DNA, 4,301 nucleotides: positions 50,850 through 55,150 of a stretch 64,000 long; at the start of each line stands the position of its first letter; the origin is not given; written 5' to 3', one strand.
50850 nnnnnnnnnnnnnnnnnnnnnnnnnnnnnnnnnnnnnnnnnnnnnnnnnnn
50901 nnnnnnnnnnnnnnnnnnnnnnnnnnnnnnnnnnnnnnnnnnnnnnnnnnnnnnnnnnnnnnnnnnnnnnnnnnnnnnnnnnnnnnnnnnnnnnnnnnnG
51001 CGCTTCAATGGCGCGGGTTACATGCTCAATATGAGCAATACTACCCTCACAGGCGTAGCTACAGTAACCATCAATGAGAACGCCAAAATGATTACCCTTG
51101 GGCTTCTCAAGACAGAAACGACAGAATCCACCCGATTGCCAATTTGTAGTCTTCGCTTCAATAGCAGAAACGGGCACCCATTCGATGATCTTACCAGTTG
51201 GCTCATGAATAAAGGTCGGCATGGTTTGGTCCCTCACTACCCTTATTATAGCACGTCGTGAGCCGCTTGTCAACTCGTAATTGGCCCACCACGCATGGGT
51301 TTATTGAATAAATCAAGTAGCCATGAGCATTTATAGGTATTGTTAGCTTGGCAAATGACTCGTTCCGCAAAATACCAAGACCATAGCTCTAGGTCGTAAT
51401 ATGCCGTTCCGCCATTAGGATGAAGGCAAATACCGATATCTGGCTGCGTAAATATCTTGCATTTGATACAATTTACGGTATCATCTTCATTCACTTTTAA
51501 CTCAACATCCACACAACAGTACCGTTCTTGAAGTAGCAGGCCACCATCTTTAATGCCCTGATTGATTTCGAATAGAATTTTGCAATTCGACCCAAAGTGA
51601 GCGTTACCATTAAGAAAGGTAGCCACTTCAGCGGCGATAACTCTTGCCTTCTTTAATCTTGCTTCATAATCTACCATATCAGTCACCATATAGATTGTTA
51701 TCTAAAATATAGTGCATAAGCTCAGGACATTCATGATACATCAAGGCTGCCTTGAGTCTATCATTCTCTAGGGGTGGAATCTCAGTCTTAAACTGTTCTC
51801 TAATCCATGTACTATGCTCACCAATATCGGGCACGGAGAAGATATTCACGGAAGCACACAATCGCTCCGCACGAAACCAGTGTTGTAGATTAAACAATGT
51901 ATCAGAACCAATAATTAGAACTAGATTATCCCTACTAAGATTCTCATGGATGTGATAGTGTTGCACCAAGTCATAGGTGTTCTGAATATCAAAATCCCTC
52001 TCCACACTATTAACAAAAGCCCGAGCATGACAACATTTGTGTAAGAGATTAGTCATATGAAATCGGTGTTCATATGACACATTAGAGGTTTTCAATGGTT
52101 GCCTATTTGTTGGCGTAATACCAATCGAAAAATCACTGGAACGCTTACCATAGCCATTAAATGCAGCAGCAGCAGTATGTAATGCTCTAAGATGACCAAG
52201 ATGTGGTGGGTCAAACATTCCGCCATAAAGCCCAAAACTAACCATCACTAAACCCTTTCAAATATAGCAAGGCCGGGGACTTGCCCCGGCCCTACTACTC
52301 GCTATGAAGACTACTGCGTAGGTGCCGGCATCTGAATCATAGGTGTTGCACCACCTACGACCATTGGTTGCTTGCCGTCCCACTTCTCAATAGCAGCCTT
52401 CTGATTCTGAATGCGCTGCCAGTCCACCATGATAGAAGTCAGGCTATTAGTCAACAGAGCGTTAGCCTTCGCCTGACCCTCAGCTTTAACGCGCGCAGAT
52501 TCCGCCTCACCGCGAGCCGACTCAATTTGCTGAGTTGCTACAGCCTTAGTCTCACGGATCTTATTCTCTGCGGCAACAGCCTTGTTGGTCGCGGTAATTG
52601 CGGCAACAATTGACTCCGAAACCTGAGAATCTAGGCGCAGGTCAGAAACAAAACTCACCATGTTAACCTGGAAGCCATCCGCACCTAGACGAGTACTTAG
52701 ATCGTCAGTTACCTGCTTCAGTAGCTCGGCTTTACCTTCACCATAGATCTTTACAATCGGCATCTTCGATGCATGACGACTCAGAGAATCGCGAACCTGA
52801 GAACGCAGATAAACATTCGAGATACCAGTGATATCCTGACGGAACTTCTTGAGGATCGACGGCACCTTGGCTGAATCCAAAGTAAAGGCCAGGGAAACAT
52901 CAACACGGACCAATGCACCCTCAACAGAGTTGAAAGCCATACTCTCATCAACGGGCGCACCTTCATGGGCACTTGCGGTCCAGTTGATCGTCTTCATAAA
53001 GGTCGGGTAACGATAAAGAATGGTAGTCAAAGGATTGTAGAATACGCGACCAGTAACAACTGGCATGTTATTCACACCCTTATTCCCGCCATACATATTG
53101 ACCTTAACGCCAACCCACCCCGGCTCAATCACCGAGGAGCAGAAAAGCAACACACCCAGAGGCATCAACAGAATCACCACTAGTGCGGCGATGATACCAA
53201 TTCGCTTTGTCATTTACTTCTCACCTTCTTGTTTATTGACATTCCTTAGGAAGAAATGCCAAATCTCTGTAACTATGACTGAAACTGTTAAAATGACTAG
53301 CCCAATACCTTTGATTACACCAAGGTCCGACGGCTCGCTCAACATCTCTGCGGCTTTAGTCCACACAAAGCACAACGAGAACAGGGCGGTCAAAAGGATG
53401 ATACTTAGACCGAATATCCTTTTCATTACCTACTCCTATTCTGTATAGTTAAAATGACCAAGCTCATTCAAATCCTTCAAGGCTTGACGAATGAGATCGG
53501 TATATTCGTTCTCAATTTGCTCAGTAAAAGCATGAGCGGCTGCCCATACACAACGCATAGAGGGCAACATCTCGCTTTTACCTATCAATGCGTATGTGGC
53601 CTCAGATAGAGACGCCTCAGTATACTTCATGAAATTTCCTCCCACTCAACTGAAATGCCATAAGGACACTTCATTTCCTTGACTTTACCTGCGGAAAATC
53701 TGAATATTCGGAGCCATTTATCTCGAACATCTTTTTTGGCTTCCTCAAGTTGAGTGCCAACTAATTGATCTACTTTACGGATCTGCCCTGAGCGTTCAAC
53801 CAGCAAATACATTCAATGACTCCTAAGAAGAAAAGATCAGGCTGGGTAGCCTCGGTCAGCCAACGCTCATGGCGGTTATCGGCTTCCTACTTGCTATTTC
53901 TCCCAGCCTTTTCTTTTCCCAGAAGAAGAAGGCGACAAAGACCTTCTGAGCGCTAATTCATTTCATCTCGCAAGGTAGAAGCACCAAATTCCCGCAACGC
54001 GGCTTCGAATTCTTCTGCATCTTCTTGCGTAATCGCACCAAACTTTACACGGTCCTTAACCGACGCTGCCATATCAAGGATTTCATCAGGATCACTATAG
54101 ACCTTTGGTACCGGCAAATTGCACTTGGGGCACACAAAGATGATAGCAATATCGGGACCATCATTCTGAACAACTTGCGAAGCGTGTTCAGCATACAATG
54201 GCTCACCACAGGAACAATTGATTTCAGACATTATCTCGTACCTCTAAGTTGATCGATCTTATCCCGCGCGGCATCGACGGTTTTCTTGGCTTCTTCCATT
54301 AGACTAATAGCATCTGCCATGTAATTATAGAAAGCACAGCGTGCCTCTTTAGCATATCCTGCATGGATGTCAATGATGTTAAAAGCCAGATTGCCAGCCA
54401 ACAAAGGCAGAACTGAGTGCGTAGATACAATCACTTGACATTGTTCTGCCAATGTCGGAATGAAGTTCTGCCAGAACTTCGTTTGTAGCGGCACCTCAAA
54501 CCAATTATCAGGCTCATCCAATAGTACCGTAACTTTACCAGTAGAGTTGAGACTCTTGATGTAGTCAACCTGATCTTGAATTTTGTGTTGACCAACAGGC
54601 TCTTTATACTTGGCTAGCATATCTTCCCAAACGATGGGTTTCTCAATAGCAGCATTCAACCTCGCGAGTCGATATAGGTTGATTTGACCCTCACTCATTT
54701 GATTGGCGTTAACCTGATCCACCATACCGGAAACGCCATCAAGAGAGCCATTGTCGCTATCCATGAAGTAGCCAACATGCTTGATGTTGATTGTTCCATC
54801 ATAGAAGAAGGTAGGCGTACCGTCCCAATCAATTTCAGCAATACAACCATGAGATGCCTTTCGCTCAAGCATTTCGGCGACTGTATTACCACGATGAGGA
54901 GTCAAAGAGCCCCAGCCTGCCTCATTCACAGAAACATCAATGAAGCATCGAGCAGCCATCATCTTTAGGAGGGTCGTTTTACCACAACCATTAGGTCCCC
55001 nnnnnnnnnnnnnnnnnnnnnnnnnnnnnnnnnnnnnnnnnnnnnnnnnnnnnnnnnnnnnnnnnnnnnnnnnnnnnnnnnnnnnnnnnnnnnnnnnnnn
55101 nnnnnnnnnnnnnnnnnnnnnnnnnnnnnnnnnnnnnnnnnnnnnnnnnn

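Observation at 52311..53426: SPFH/band-7 protein with adjacent small two-TM partner inside a phage operon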

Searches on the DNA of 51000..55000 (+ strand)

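Call 5: search_dna_similar(query=window:51000-55000:+, collection=phages, mode=near, max_rows=25)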
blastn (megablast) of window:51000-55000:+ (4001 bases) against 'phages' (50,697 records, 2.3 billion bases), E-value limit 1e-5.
No match.
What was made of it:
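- Tried and rejected: Megablast of 4 kb around the locus against 50,697 phage records found no match, so no close cultured relative exists (call 5).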

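Call 106: search_dna_similar(query=L176:2283-3295:+, collection=ecoli_genomes, mode=near, max_rows=8)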
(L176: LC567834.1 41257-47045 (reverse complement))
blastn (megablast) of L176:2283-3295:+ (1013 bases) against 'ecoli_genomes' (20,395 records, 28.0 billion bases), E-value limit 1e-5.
Records with a match: 562; places in all: 618; records where one place covers at least 80% of the query: 218.
Genomes with a match: 536 of 5426; with a place that covers at least 80% of the query: 218. Places per genome that has any: lowest 1, median 1, highest 3. On chromosomes: 419 places; on plasmids: 199.
Best place of each record, by identity: >=99% 45; 95-99% 29; 90-95% 253; 80-90% 234; 60-80% 1.
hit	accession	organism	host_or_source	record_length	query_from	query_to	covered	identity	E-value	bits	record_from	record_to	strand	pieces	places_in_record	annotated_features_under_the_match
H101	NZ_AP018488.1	Escherichia coli O157:H7 strain PV15-279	Homo sapiens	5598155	1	1013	100%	100.0%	0e+0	1871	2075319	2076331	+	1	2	SPFH domain-containing protein | hypothetical protein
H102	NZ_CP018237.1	Escherichia coli strain 155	missing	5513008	1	1013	100%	100.0%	0e+0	1871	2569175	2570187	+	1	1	SPFH domain-containing protein | hypothetical protein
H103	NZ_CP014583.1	Escherichia coli strain CFSAN004176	Homo sapiens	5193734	1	1013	100%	100.0%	0e+0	1871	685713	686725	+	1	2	SPFH domain-containing protein | hypothetical protein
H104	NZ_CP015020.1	Escherichia coli strain 28RC1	Bovine carcass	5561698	1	1013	100%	100.0%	0e+0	1871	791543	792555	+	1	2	SPFH domain-containing protein | hypothetical protein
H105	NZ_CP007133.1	Escherichia coli O145:H28 str. RM12761 strain RM12761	ice cream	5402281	1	1013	100%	100.0%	0e+0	1871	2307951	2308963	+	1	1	SPFH domain-containing protein | hypothetical protein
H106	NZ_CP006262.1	Escherichia coli O145:H28 str. RM13516 strain RM13516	Homo sapiens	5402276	1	1013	100%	100.0%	0e+0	1871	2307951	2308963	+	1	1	SPFH domain-containing protein | hypothetical protein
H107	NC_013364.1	Escherichia coli O111:H- str. 11128 strain 11128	-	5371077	1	1013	100%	100.0%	0e+0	1871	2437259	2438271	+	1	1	SPFH domain-containing protein | hypothetical protein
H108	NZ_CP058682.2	Escherichia coli strain MBT-5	ready to eat mixed salad leaves ...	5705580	1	1013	100%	100.0%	0e+0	1871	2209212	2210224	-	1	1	SPFH domain-containing protein | hypothetical protein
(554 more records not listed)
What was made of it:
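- This is typical of mobile-element accessory cargo (call 106).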
